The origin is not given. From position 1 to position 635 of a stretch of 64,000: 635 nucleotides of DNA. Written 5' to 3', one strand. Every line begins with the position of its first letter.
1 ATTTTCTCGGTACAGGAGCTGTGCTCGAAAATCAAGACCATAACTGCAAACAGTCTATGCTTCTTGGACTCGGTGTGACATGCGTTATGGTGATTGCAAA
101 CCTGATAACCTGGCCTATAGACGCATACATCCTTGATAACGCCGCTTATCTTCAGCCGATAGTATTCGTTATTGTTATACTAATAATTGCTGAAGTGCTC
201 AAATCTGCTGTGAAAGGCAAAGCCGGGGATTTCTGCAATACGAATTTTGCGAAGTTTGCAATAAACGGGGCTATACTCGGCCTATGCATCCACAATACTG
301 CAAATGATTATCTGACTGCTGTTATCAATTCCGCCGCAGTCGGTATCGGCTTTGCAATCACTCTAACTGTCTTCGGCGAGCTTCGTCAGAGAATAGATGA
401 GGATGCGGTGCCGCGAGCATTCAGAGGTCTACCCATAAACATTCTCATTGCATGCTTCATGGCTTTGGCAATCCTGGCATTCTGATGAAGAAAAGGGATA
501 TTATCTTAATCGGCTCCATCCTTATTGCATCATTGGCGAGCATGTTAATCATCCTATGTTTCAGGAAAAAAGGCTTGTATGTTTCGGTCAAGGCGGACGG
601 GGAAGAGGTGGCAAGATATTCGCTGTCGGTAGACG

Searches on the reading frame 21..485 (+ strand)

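Call 95: search_protein_families(library=pfam, alignment_id=A5, max_evalue=1e-8)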
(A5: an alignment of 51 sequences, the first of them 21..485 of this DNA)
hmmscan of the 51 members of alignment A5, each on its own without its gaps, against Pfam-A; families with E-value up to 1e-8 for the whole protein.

A. member 1, window:21-485:+ (154 aa): 1 family
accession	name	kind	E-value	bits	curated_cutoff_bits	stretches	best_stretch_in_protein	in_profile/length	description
PF02508.19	Rnf-Nqr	-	5.5e-17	62.8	23.8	1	8-154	31-170/174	Rnf-Nqr subunit, membrane protein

B. families by the number of members that match (of 51 scanned): 67 families (the first 25 are shown)
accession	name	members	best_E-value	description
PF00155.27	Aminotran_1_2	2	1e-55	Aminotransferase class I and II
PF13304.12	AAA_21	2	1.9e-13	AAA domain, putative AbiEii toxin, Type IV TA system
PF00871.23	Acetate_kinase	1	4.7e-159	Acetokinase family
PF03323.18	GerA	1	3.4e-151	Bacillus/Clostridium GerA spore germination protein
PF07556.16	DUF1538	1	1.4e-135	Protein of unknown function (DUF1538)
PF01264.26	Chorismate_synt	1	1.8e-111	Chorismate synthase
PF02504.20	FA_synthesis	1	2.7e-111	Fatty acid synthesis protein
PF05636.17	HIGH_NTase1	1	2.3e-110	HIGH Nucleotidyl Transferase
PF00749.27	tRNA-synt_1c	1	1.3e-107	tRNA synthetases class I (E and Q), catalytic domain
PF02274.22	ADI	1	3.8e-98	Arginine deiminase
PF01409.25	tRNA-synt_2d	1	6.4e-89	tRNA synthetases class II core domain (F)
PF00448.28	SRP54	1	1.4e-78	SRP54-type protein, GTPase domain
PF02463.25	SMC_N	1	1.6e-71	RecF/RecN/SMC N terminal domain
PF04260.17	DUF436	1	6.2e-69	Protein of unknown function (DUF436)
PF02386.22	TrkH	1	5.4e-56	Cation transport protein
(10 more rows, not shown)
